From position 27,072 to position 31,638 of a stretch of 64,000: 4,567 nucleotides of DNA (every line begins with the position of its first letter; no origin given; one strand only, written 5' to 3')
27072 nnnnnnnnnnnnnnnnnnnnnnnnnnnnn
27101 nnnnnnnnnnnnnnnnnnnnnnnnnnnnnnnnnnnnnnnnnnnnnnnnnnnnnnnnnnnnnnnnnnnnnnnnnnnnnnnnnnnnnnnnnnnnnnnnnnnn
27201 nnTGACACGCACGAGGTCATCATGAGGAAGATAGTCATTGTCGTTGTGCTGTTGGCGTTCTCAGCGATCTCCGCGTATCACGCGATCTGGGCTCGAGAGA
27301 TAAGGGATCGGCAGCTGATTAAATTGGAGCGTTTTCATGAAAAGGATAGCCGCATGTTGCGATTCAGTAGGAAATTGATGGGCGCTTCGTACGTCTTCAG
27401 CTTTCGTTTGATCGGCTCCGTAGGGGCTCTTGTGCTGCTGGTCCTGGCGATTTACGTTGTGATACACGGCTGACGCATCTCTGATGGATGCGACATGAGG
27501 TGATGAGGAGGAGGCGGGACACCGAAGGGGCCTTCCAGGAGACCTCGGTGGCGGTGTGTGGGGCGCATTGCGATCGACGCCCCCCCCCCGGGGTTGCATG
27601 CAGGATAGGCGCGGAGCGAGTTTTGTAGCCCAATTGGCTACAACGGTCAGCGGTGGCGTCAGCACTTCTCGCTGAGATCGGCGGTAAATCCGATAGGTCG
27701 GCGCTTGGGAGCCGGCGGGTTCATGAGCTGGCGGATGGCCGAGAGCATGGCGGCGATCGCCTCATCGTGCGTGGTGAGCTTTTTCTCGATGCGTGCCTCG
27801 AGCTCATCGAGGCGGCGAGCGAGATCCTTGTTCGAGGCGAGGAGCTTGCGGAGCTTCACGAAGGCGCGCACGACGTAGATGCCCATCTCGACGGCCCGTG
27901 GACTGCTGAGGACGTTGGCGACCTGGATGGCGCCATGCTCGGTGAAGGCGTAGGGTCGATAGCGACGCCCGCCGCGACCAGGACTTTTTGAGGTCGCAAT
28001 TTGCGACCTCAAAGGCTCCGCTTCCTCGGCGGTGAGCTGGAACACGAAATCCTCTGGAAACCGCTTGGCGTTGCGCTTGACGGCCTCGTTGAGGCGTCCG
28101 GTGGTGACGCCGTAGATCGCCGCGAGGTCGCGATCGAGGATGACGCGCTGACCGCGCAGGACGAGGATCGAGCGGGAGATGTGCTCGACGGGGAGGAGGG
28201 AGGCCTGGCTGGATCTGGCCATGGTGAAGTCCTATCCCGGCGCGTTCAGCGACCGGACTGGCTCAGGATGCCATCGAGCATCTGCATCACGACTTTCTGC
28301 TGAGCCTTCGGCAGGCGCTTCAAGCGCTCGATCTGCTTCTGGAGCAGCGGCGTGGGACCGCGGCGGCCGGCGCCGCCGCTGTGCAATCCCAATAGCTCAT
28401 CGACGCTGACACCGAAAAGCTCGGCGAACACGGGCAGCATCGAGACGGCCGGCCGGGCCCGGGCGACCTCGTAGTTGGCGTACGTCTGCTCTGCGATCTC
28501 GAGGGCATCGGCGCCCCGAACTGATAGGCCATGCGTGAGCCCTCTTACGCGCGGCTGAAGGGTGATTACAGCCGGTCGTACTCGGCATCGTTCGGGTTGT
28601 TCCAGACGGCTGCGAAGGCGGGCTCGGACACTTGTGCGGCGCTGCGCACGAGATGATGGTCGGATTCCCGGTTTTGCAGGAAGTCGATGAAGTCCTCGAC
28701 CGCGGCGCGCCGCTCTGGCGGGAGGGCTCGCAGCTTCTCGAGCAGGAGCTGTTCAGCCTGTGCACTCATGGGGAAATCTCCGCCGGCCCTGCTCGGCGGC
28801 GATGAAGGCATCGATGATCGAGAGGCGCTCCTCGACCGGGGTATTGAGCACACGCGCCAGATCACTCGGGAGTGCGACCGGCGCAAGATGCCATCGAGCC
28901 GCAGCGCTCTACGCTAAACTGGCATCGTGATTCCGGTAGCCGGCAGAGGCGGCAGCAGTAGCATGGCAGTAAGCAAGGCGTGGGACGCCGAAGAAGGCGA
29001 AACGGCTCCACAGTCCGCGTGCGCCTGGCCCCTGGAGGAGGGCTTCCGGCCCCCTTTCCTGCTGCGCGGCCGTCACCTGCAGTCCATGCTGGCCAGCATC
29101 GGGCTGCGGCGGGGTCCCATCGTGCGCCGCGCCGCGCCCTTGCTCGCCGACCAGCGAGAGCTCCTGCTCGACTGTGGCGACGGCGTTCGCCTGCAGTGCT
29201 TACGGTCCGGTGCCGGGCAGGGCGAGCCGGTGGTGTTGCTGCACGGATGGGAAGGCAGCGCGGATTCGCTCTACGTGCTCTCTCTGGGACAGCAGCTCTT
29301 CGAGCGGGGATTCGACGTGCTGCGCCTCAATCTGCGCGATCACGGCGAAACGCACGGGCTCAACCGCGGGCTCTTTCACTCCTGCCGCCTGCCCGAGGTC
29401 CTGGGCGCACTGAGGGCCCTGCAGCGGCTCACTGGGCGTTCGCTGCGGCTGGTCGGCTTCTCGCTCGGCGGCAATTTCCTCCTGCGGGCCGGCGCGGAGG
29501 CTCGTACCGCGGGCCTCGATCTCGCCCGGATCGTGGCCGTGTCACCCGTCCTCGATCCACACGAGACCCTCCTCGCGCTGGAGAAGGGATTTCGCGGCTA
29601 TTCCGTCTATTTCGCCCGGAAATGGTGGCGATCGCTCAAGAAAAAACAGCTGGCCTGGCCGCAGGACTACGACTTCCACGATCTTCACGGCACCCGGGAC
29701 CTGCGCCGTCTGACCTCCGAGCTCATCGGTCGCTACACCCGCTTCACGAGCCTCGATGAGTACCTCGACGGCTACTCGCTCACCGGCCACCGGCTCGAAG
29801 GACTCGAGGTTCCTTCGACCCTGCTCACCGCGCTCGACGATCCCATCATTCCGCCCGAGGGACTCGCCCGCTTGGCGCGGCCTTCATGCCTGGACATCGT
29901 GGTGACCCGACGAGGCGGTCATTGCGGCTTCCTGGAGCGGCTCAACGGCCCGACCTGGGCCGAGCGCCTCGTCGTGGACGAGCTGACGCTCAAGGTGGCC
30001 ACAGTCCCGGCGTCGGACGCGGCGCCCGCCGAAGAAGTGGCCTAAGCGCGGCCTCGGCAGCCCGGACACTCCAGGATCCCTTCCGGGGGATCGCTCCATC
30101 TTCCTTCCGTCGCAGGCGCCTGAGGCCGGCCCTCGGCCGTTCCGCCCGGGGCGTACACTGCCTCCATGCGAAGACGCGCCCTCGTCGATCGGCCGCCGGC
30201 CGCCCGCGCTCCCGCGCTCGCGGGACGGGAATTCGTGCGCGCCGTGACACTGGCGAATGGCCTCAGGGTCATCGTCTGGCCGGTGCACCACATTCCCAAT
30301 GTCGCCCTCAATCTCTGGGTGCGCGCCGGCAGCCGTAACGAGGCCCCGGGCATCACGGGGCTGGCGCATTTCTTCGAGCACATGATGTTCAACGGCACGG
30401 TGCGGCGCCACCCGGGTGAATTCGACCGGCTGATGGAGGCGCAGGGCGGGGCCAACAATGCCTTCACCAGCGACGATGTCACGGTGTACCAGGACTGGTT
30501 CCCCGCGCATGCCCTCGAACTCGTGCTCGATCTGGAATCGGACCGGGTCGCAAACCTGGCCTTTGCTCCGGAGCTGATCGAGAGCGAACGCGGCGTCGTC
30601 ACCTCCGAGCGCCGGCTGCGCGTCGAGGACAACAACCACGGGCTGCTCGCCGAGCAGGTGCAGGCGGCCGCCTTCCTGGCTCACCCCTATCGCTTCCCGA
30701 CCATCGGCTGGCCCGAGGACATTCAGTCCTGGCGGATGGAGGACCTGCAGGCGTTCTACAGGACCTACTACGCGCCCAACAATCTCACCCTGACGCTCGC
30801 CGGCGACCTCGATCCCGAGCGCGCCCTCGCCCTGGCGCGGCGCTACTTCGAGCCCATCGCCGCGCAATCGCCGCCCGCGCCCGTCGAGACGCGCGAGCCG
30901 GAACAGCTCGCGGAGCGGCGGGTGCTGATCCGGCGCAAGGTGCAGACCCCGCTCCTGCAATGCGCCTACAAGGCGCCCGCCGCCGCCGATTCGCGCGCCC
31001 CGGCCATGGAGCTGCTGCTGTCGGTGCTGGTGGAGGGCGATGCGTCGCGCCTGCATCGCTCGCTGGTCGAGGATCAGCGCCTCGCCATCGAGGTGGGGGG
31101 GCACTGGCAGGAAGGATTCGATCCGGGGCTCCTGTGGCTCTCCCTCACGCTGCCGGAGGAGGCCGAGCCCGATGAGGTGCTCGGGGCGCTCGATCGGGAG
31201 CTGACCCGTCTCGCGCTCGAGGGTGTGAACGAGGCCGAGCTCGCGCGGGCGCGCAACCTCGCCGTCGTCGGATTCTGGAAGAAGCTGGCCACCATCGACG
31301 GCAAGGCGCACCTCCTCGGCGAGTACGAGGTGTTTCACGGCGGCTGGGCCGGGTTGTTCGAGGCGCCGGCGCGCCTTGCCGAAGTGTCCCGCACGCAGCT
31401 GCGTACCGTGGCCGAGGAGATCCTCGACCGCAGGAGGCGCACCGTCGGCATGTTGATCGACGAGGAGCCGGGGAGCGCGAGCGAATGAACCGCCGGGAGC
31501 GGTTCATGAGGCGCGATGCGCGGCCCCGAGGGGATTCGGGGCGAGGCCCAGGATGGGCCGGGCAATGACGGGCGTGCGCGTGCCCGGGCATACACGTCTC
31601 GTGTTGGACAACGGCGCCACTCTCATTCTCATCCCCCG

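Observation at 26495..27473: RHS toxin tip with an unrecognisable Gly/Ser-rich domain plus a two-TM candidate immunity gene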

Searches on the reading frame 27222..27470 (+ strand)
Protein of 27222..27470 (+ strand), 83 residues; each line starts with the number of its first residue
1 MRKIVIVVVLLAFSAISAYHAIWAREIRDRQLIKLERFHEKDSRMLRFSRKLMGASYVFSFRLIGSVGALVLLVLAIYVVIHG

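Call 4: search_protein_families(library=pfam, proteins=[window:27222-27470:+], max_evalue=1)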
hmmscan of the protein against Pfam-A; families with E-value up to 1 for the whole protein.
window:27222-27470:+ (83 aa): 2 families
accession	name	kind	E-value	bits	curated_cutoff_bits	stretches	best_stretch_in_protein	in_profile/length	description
PF13000.13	Acatn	-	0.0052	15.8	23.7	1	5-81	318-394/546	Acetyl-coenzyme A transporter 1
PF11660.13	DUF3262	-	0.1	13.3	27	0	4-26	29-50/76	Protein of unknown function (DUF3262)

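Call 6: search_protein_families(library=ncbifam, proteins=[window:27222-27470:+], max_evalue=1)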
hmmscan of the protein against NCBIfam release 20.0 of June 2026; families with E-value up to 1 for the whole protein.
window:27222-27470:+ (83 aa): 0 families

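Call 9: find_homologous_proteins(query=window:27222-27470:+, max_evalue=0.01)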
Query window:27222-27470:+ (83 aa): 14 proteins with E <= 0.01 among 25 candidates.
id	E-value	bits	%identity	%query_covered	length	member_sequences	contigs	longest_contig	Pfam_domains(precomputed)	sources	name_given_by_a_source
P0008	5.2e-43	161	100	100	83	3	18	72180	-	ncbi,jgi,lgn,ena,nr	ncbi:MAG: hypothetical protein M0038_17320 [Pseudomonadota bacterium]|jgi:hypothetical protein|nr:hy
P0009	1.2e-31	125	77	99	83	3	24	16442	-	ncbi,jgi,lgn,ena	jgi:hypothetical protein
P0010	5.2e-31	123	76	99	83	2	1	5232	-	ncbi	-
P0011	7.6e-31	123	72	99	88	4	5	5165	-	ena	-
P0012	4.8e-29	117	68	99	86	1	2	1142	-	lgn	-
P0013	7.7e-29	117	68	99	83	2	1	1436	-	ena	-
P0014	1.2e-28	116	73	96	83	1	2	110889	-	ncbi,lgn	-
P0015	1.7e-28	115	73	99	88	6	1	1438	-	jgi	jgi:hypothetical protein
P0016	4.3e-28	114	66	99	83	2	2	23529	-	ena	-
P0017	5.8e-28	114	73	99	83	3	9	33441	-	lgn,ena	-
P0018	9.4e-28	113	69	100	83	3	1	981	-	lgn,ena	-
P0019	1.8e-27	112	73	75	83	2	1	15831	-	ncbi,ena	-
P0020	2.6e-27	112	74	96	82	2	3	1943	-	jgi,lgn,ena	-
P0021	2.0e-25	106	65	99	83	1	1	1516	-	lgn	-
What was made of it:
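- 27222..27473 (+): Candidate immunity gene, 83 aa: TM1 at about residues 4-22, a basic 40-aa loop, and TM2 at about residues 63-81. 14 homologues of 82-88 aa (call 9).
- Checked: The 83-aa ORF is a real conserved gene: 14 homologues of 82-88 aa at 65-77% identity (call 9).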

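Call 10: find_encoding_contigs(protein=P0014, flank=10000, max_places=4)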
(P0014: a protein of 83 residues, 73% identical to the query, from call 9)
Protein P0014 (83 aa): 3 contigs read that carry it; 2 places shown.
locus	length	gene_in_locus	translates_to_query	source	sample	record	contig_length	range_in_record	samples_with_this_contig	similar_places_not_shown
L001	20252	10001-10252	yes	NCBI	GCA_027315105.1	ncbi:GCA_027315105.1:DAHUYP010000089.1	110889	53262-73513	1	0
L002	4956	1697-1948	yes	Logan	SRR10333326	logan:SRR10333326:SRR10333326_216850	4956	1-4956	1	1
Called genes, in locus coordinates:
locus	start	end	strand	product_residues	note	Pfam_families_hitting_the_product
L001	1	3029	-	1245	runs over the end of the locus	PF02574:S-methyl_trans, PF00809:Pterin_bind, PF02607:B12-binding_2, PF02310:B12-binding, PF02965:Met_synt_B12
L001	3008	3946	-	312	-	PF02219:MTHFR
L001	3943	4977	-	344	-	PF12840:HTH_20, PF01022:HTH_5, PF12802:MarR_2, PF13489:Methyltransf_23, PF08241:Methyltransf_11, PF08242:Methyltransf_12, PF13649:Methyltransf_25, PF13847:Methyltransf_31, +2 more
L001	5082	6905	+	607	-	PF00009:GTP_EFTU, PF22042:EF-G_D2, PF03144:GTP_EFTU_D2, PF00679:EFG_C, PF21018:BipA_C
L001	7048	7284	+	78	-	PF05593:RHS_repeat (weak)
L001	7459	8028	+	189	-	PF25023:TEN_YD-shell (faint), PF05593:RHS_repeat (faint)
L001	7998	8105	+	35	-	-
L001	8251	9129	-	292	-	PF13276:HTH_21, PF00665:rve, PF13683:rve_3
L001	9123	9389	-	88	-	PF01527:HTH_Tnp_1, PF13384:HTH_23 (weak), PF13551:HTH_29 (faint), PF13518:HTH_28 (faint)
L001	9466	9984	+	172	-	-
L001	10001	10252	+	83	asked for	-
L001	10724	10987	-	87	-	PF01381:HTH_3 (faint)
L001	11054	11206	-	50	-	PF05015:HigB-like_toxin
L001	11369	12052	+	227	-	PF01526:DDE_Tnp_Tn3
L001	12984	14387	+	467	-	PF00474:SSF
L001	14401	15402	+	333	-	PF00491:Arginase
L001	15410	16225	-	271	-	-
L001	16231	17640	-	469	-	PF02133:Transp_cyt_pur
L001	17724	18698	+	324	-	PF00795:CN_hydrolase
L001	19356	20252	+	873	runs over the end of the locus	PF07715:Plug, PF00593:TonB_dep_Rec_b-barrel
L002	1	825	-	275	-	?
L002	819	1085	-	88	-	PF01527:HTH_Tnp_1, PF13384:HTH_23 (weak), PF13551:HTH_29 (faint), PF13518:HTH_28 (faint)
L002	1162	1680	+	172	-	-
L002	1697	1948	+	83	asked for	-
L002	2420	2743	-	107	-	PF13560:HTH_31 (faint), PF01381:HTH_3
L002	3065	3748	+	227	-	PF01526:DDE_Tnp_Tn3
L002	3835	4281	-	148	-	-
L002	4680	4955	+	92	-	?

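Call 11: find_encoding_contigs(protein=P0009, flank=10000, max_places=6)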
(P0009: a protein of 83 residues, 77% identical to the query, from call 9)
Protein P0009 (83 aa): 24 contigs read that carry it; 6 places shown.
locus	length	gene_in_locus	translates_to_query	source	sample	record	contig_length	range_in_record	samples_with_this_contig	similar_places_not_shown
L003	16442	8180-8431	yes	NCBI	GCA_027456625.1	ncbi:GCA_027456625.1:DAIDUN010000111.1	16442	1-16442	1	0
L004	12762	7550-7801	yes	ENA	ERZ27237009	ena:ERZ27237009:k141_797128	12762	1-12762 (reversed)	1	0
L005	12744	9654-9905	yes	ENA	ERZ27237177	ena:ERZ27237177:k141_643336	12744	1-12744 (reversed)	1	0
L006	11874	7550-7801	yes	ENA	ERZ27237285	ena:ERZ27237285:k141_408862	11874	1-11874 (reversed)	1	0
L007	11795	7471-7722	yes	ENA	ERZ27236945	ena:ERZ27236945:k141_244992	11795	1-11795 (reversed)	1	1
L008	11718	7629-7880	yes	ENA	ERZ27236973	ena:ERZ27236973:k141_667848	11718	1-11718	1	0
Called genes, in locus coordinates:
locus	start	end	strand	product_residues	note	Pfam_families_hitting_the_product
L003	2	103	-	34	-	?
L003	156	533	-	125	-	PF13560:HTH_31, PF01381:HTH_3, PF12844:HTH_19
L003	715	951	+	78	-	PF08845:SymE_toxin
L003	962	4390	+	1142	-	PF01807:Zn_ribbon_DnaG, PF13155:Toprim_2, PF13362:Toprim_3 (weak), PF13662:Toprim_4 (weak), PF27228:MTBMA_p00010_2nd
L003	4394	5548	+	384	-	PF00589:Phage_integrase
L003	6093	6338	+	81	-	-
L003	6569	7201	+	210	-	-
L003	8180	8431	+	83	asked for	-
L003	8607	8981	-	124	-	PF10543:ORF6N (weak)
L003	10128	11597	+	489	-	-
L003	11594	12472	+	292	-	PF01695:IstB_IS21, PF00308:Bac_DnaA (weak)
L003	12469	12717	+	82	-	-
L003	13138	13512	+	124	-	PF05717:TnpB_IS66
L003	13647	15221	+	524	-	PF13007:LZ_Tnp_IS66, PF13005:zf-IS66, PF03050:DDE_Tnp_IS66, PF13817:DDE_Tnp_IS66_C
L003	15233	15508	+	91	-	-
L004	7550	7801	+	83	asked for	-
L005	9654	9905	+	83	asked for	-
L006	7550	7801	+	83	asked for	-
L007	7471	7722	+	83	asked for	-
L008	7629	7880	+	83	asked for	-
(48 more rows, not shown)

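Call 20: search_protein_families(library=padloc, proteins=[window:27222-27470:+], max_evalue=1)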
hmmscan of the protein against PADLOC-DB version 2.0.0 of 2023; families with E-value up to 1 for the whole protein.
window:27222-27470:+ (83 aa): 1 family
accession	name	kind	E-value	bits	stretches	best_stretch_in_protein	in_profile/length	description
PDLC01505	Cmr1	-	0.91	8.2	1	19-53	29-62/78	"CAS-III-B,CAS-III-C; effector_G7"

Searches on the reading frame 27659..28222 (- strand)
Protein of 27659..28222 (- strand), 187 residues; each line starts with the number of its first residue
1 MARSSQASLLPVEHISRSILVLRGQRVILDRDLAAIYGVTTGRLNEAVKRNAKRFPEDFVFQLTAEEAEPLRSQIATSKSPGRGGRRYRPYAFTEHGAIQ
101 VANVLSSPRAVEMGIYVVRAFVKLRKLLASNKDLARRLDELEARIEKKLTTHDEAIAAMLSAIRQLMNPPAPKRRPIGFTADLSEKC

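Call 20: search_protein_families(library=padloc, proteins=[window:27659-28222:-], max_evalue=1)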
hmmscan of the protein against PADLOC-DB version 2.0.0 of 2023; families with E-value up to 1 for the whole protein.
window:27659-28222:- (187 aa): 4 families
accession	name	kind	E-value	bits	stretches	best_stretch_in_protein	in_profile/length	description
PDLC04869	PDC-S05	-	5.8e-51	171.5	1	7-165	9-166/306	-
PDLC04856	PDC-S05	-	6.8e-51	170.5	1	8-170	5-165/177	-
PDLC04849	PDC-S05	-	1.3e-35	120.8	1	12-160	7-151/183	-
PDLC03828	ZacA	-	0.00025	18.7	1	41-79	168-206/396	-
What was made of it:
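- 27659..28222 (-): Convergent ORF6N (KilA-N-like) gene. It is a conserved neighbour in the close lineage and is probably not part of the toxin system. PADLOC PDC-S05, E 6e-51 (call 20).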

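Call 21: search_protein_families(library=pfam, proteins=[window:27659-28222:-], max_evalue=0.01)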
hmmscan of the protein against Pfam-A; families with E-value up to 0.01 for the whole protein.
window:27659-28222:- (187 aa): 3 families
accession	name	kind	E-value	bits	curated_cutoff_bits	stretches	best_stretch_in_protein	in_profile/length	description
PF10543.14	ORF6N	-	5e-32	110.5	27.8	1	18-104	2-86/86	ORF6N domain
PF05227.19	CHASE3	-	0.00098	19.5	28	1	120-161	54-95/138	CHASE3 domain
PF09669.15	Phage_pRha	-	0.0029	18.6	29.9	1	72-126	37-91/91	Phage regulatory protein Rha (Phage_pRha)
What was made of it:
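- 27659..28222 (-): Pfam ORF6N, E 5e-32 (call 21).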

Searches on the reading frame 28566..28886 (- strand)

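Call 21: search_protein_families(library=pfam, proteins=[window:28566-28886:-], max_evalue=0.01)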
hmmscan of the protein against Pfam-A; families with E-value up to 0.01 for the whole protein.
window:28566-28886:- (106 aa): 1 family
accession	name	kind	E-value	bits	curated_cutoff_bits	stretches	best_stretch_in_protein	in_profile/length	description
PF10047.15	DUF2281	-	0.00098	20.1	26.5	1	48-74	2-28/64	Protein of unknown function (DUF2281)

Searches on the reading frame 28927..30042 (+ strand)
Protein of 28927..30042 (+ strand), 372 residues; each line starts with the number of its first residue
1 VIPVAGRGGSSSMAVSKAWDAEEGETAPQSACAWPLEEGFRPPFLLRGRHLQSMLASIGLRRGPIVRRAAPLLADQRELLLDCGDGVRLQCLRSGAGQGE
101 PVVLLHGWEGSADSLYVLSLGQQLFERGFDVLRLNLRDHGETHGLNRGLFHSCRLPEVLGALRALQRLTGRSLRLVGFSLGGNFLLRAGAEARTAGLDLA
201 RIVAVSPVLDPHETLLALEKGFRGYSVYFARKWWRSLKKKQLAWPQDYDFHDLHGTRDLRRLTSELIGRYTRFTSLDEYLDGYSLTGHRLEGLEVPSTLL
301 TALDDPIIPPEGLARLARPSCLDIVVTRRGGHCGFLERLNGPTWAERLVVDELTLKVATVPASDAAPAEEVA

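Call 21: search_protein_families(library=pfam, proteins=[window:28927-30042:+], max_evalue=0.01)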
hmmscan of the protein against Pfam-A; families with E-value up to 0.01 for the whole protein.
window:28927-30042:+ (372 aa): 3 families
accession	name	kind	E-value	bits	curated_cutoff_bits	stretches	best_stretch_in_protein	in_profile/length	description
PF00561.26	Abhydrolase_1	-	8.8e-17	62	25.8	1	101-338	2-244/245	alpha/beta hydrolase fold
PF12697.13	Abhydrolase_6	-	8e-11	43.4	26.3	1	102-337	1-209/217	Alpha/beta hydrolase family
PF12146.15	Hydrolase_4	-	5e-10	39.5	27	1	102-317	7-214/239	Serine aminopeptidase, S33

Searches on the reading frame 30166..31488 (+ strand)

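Call 84: search_protein_families(library=pfam, proteins=[window:30166-31488:+], max_evalue=0.00001)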
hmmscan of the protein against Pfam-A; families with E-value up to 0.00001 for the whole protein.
window:30166-31488:+ (440 aa): 2 families
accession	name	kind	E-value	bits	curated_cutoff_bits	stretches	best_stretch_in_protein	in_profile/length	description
PF05193.26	Peptidase_M16_C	-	3.6e-32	112.1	23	1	191-364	4-179/181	Peptidase M16 inactive domain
PF00675.25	Peptidase_M16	-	1.2e-26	93.9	22.3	1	44-178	11-144/149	Insulinase (Peptidase family M16)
